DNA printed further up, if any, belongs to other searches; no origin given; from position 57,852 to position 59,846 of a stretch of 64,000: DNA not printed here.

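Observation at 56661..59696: Effector-less STAND NTPase with a TPR sensor-like array on an integrase-bounded island (Avs/NLR-like candidate)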

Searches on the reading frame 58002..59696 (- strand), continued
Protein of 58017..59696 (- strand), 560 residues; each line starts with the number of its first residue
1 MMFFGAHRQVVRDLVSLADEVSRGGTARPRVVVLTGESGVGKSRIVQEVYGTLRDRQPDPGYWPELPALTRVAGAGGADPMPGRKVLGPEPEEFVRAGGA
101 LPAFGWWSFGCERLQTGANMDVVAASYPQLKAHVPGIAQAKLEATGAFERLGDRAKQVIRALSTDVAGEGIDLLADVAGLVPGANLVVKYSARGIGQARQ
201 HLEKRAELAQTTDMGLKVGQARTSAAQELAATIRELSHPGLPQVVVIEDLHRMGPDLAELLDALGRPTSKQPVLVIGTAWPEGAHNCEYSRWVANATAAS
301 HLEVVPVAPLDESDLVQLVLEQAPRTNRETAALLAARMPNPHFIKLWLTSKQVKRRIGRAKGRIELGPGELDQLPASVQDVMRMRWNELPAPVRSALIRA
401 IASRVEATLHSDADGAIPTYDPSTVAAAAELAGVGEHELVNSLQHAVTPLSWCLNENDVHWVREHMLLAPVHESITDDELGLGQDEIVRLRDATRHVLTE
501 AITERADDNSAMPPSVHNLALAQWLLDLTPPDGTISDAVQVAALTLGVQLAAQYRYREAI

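Call 37: fold_search(model_id=the predicted structure, library=pdb)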
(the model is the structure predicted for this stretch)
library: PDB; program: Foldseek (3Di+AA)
matches with E <= 10: 742; with E <= 0.001: 0
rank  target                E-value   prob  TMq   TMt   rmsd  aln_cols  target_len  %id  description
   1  8gj0_B                1.2e-03  1.00  0.20  0.28  16.7       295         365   14  E. coli clamp loader with open clamp on primed template DNA (form 1) (released 2024-03-27)
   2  8val_B                2.9e-03  1.00  0.19  0.28  16.6       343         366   15  Structure of the E. coli clamp loader bound to the beta clamp in a Open-DNAp/t conformation (released 2024-03-27)
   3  8giy_C                2.9e-03  1.00  0.20  0.28  18.6       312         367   14  E. coli clamp loader with closed clamp (released 2024-03-27)
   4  8hrb_A                2.9e-03  0.98  0.24  0.18  20.1       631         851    9  Structure of tetradecameric RdrA ring in RNA-loading state (released 2023-02-01)
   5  8gj1_B                3.1e-03  1.00  0.20  0.28  16.6       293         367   14  E. coli clamp loader with open clamp on primed template DNA (form 2) (released 2024-03-27)
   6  8giz_B                3.1e-03  1.00  0.19  0.28  14.0       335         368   16  E. coli clamp loader with open clamp (released 2024-03-27)
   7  8vat_B                3.3e-03  1.00  0.20  0.29  14.1       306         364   16  Structure of the E. coli clamp loader bound to the beta clamp in a Open-RNAp/t conformation (released 2024-03-27)
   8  2ce7_D                3.6e-03  0.99  0.19  0.25  18.9       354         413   10  EDTA treated (released 2006-02-09)
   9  8umv_A                3.7e-03  0.98  0.19  0.19  16.8       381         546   12  Atomic model of the human CTF18-RFC-PCNA-DNA ternary complex with narrow PCNA opening state I (state 5) (released 2024-05-08)
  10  1fnn_A                4.1e-03  1.00  0.29  0.40  18.1       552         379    9  CRYSTAL STRUCTURE OF CDC6P FROM PYROBACULUM AEROPHILUM (released 2000-10-04)
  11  2qby_A                4.6e-03  1.00  0.30  0.44  11.8       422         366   12  Crystal structure of a heterodimer of Cdc6/Orc1 initiators bound to origin DNA (from S. solfataricus) (released 2007-09-11)
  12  6mfv_A                5.3e-03  1.00  0.32  0.29  11.2       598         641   12  Crystal structure of the Signal Transduction ATPase with Numerous Domains (STAND) protein with a tetratricopeptide rep (released 2019-02-20)
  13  8var_B                5.5e-03  0.99  0.19  0.28  13.9       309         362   16  Structure of the E. coli clamp loader bound to the beta clamp in a Closed-DNA2 conformation (released 2024-03-27)
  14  3glg_C                5.5e-03  0.99  0.19  0.28  18.8       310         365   16  Crystal Structure of a Mutant (gammaT157A) E. coli Clamp Loader Bound to Primer-Template DNA (released 2009-05-26)
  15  8vam_B                5.7e-03  0.99  0.18  0.26  15.5       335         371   15  Structure of the E. coli clamp loader bound to the beta clamp in a Semi-Open conformation (released 2024-03-27)
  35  8bob_C                1.5e-02  1.00  0.35  0.45  12.0       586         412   10  Structural basis for negative regulation of the maltose system (released 2023-10-18)
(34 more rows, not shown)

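Call 38: find_related_loci(query=A2, collection=genome_contigs, flank=10000)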
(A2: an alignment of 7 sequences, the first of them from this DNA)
Query A2 (565 aa) in genome_contigs; peptide patterns used: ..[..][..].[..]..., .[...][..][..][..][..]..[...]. (x = any residue, [..] = any of these).
336 stretches matched a pattern; 47 encode a relative of the query (tblastn E <= 1e-3); 47 distinct loci.
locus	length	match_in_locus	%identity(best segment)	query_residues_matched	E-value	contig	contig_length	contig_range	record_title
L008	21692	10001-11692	68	2-565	0e+0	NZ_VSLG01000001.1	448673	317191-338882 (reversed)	Serinicoccus kebangsaanensis strain P2D13-UKM NODE_1_length_448673_cov_287.541501, whole genome shotgun sequence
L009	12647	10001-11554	33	3-528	5e-75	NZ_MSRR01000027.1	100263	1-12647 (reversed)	Actinomyces naeslundii strain NCTC 10301 NCTC10301_contig027, whole genome shotgun sequence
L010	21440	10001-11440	33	3-477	8e-74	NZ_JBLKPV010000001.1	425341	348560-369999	Rothia nasimurium strain D24 .0001, whole genome shotgun sequence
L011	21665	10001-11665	31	3-560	8e-72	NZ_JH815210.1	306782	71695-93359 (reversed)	Schaalia turicensis ACS-279-V-Col4 supercont1.3, whole genome shotgun sequence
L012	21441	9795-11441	33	3-537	8e-71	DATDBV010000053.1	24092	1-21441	MAG TPA_asm: Nakamurella sp. isolate SMAG_U131 k141_2142736, whole genome shotgun sequence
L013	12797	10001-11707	31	1-560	1e-69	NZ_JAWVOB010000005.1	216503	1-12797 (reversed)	Corynebacterium callunae strain TATVAM-FAB64 5, whole genome shotgun sequence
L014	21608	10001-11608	32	7-529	2e-68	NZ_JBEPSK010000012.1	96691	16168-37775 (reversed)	Mycetocola sp. 2940 Ga0501449_12, whole genome shotgun sequence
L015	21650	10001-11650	33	7-562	4e-70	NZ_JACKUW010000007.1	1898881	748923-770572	Mycolicibacterium sediminis strain DSM 45643 MSED-DSM45643DSM45643_contig000019, whole genome shotgun sequence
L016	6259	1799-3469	32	24-562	3e-60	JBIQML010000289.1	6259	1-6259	MAG: Nakamurella lactea isolate mag.21h NODE_3389_length_6259, whole genome shotgun sequence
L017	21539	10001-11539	31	2-528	2e-55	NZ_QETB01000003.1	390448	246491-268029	Ancrocorticia populi strain sk1b4 Scaffold2_2, whole genome shotgun sequence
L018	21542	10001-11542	28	2-561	7e-42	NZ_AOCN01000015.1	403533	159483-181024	Leucobacter salsicius M1-8 50.KIE.1_15, whole genome shotgun sequence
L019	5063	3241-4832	38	3-544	1e-68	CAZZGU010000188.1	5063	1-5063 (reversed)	MAG TPA_asm: uncultured Nigerium sp. isolate SRP192927_co5_726 genome assembly, contig: NODE_36610_length_5063_cov_4.144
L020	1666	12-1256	33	117-537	3e-36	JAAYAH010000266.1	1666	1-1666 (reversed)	MAG: Actinomycetales bacterium isolate AS06rmzACSIP_109 698582_AS06, whole genome shotgun sequence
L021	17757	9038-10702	32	3-560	8e-74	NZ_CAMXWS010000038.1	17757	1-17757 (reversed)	MAG: uncultured Corynebacterium sp. isolate SRR17635580_bin.5_metaWRAP_v1.3_MAG ERZ14212544.542, whole genome shotgun se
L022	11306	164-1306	31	169-560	4e-34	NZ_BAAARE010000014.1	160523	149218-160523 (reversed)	Terrabacter carboxydivorans strain JCM 16259 sequence14, whole genome shotgun sequence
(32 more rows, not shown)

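Call 44: search_protein_families(library=pfam, alignment_id=A3, max_evalue=0.00001)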
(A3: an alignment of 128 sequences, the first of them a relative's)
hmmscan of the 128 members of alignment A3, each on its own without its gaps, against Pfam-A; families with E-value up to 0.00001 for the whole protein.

A. member 1, L008:2397-5036:- (879 aa): 3 families
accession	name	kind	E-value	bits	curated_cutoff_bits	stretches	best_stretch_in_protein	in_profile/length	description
PF01515.24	PTA_PTB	-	2.5e-130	435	24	1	557-873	1-318/319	Phosphate acetyl/butaryl transferase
PF13500.12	AAA_26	-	2.1e-23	83.7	27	1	188-362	2-173/198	AAA domain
PF07085.17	DRTGG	-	2.3e-22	79.2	25.2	1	397-509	2-104/105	DRTGG domain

B. families by the number of members that match (of 128 scanned): 148 families (the first 25 are shown)
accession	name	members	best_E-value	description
PF00005.33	ABC_tran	4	1.1e-52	ABC transporter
PF13304.12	AAA_21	3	4.6e-09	AAA domain, putative AbiEii toxin, Type IV TA system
PF01032.23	FecCD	2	1.3e-65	FecCD transport family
PF00459.30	Inositol_P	2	5.6e-45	Inositol monophosphatase family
PF00528.27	BPD_transp_1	2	6.7e-39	Binding-protein-dependent transport system inner membrane component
PF00069.31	Pkinase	2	8.1e-39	Protein kinase domain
PF07690.21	MFS_1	2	2.3e-37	Major Facilitator Superfamily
PF07714.23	PK_Tyr_Ser-Thr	2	2.1e-22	Protein tyrosine and serine/threonine kinase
PF01370.27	Epimerase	2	2.3e-13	NAD dependent epimerase/dehydratase family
PF08378.17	NERD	2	1.8e-11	Nuclease-related domain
PF02463.25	SMC_N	2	1.8e-07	RecF/RecN/SMC N terminal domain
PF00365.25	PFK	1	1.5e-182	Phosphofructokinase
PF05977.19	MFS_3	1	6.9e-155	Transmembrane secretion effector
PF00128.31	Alpha-amylase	1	8.5e-150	Alpha amylase, catalytic domain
PF22654.1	DUF7008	1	2e-133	Domain of unknown function (DUF7008)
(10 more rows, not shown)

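Call 45: search_protein_families(library=padloc, alignment_id=A3, max_evalue=0.00001)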
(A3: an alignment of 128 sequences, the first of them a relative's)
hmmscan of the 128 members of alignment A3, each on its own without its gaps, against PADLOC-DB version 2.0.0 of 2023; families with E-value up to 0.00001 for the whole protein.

A. member 1, L008:2397-5036:- (879 aa): 0 families

B. families by the number of members that match (of 128 scanned): 151 families (the first 25 are shown)
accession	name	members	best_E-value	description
PDLC04135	mad3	4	5.3e-37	mads_3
PDLC04140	mad8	4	2.7e-21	mads_8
PDLC02980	AriA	3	8.4e-09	-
PDLC02512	PglW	2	0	PglW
PDLC04053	PD-T4-6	2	3.4e-96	-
PDLC04039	PD-T4-6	2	9e-94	-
PDLC04042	PD-T4-6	2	4.7e-90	-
PDLC04041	PD-T4-6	2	2.4e-86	-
PDLC04043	PD-T4-6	2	2.8e-85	-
PDLC04061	PD-T4-6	2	1.5e-81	-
PDLC04060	PD-T4-6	2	3.3e-74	-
PDLC04054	PD-T4-6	2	1.2e-72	-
PDLC04052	PD-T4-6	2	4.8e-69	-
PDLC04040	PD-T4-6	2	3.2e-66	-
PDLC04057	PD-T4-6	2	6.4e-65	-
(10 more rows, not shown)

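Call 57: list_cluster_members(proteins=[P0002, P0006, P0008, P0009, P0010, P0012, P0013, P0017, P0021, P0024])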
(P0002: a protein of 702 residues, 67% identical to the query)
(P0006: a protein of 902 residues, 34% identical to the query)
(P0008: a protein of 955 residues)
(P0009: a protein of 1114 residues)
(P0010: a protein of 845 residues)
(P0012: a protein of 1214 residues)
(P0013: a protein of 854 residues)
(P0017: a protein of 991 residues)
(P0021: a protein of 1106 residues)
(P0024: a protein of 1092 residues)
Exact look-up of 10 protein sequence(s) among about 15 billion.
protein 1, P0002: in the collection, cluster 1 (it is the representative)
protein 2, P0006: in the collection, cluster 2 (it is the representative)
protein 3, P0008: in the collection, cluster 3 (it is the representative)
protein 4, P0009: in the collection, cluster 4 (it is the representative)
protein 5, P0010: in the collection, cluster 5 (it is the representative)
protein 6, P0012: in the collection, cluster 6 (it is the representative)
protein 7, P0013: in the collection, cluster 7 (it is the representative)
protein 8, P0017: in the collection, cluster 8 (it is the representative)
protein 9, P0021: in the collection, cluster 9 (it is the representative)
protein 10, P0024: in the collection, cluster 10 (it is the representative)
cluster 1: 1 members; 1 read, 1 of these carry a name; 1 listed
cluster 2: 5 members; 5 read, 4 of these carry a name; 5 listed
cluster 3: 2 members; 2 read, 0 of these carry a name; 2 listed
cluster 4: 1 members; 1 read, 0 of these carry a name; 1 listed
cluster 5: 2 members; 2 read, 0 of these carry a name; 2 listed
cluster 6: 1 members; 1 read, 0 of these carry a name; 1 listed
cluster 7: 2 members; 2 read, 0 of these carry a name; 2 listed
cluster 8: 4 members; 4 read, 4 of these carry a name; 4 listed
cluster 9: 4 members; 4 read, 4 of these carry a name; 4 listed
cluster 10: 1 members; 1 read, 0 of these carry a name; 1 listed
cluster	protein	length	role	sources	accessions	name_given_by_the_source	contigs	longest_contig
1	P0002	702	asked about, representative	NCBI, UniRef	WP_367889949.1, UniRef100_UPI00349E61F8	tetratricopeptide repeat protein, partial [Serinicoccus kebangsaanensis] | tetratricopeptide repeat protein n=1 Tax=Serinicoccus kebangsaanensis TaxID=2602069 ...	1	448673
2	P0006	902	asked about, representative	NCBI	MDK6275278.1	tetratricopeptide repeat protein, partial [Pseudoglutamicibacter cumminsii]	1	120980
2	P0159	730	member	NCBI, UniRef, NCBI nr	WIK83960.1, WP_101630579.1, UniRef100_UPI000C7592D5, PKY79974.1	tetratricopeptide repeat protein [Pseudoglutamicibacter albus] | tetratricopeptide repeat protein n=1 Tax=Pseudoglutamicibacter albus TaxID=98671 ...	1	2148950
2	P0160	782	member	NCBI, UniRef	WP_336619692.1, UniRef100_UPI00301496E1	tetratricopeptide repeat protein, partial [Pseudoglutamicibacter cumminsii] | tetratricopeptide repeat protein n=1 Tax=Pseudoglutamicibacter cumminsii TaxID=156979 ...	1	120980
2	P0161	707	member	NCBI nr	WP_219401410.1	tetratricopeptide repeat protein [Pseudoglutamicibacter albus]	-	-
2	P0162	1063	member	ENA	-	-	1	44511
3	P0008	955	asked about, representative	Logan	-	-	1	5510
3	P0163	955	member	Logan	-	-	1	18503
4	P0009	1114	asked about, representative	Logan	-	-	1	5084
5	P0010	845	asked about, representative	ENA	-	-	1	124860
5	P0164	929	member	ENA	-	-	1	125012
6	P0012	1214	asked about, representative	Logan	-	-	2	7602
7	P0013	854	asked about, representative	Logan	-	-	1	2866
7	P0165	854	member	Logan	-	-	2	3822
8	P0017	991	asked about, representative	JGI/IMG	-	hypothetical protein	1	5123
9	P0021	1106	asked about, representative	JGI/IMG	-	tetratricopeptide (TPR) repeat protein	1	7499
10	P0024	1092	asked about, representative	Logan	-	-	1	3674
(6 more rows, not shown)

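Call 64: search_protein_families(library=pfam, alignment_id=A5, max_evalue=0.001)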
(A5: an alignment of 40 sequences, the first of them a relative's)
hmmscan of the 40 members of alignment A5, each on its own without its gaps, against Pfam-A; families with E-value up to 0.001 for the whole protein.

A. member 1, P0138 (1260 aa): 5 families
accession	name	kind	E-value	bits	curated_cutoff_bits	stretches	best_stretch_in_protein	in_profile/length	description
PF13424.12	TPR_12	-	7.3e-37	125.9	30.1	4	983-1046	5-68/77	Tetratricopeptide repeat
PF13374.12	TPR_10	-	1.1e-29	102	27.5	1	812-853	1-42/42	Tetratricopeptide repeat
PF13191.12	AAA_16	-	3e-07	31.5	32.6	1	160-436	7-167/167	AAA ATPase domain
PF24885.1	TPR_NPHP3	-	2.6e-05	24.2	100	0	991-1070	109-188/239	Nephrocystin-3 TPR domain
PF13174.12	TPR_6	-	0.00056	20.8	26.3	0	696-717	7-28/33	Tetratricopeptide repeat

B. families by the number of members that match (of 40 scanned): 42 families (the first 25 are shown)
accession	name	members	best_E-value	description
PF13191.12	AAA_16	39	6.3e-13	AAA ATPase domain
PF13424.12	TPR_12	30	1.2e-128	Tetratricopeptide repeat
PF13374.12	TPR_10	24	1.5e-150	Tetratricopeptide repeat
PF07719.23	TPR_2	20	2.5e-24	Tetratricopeptide repeat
PF24885.1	TPR_NPHP3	19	1.9e-46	Nephrocystin-3 TPR domain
PF13401.12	AAA_22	19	8.8e-07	AAA domain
PF14559.12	TPR_19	18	6.3e-27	Tetratricopeptide repeat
PF13432.12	TPR_16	14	1.4e-25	Tetratricopeptide repeat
PF00515.34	TPR_1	14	2.8e-25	Tetratricopeptide repeat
PF13428.12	TPR_14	13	1.6e-15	Tetratricopeptide repeat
PF20308.4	TPR-S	13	1e-12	Tetratricopeptide Repeats-Sensor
PF13176.12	TPR_7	12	3.4e-48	Tetratricopeptide repeat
PF13174.12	TPR_6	12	7.2e-22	Tetratricopeptide repeat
PF13181.12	TPR_8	11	9.1e-19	Tetratricopeptide repeat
PF14561.12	TPR_20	10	3.2e-13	Tetratricopeptide repeat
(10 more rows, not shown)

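Call 81: find_related_loci(query=A2, collection=viral_contigs, flank=10000)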
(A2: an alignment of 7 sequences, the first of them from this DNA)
Query A2 (565 aa) in viral_contigs; peptide patterns used: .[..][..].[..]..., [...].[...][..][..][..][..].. (x = any residue, [..] = any of these).
53 stretches matched a pattern, but none encodes a relative of the query by tblastn (E <= 1e-3).

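Call 82: search_dna_similar(query=window:58017-59696:-, collection=plasmids, mode=protein, max_evalue=0.00001, max_rows=20)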
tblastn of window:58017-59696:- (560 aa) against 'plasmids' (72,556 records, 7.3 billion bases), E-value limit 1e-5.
No match.

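Call 83: search_dna_similar(query=window:58017-59696:-, collection=phages, mode=protein, max_evalue=0.001, max_rows=10)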
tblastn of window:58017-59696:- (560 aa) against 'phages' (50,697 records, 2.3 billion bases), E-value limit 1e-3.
No match.
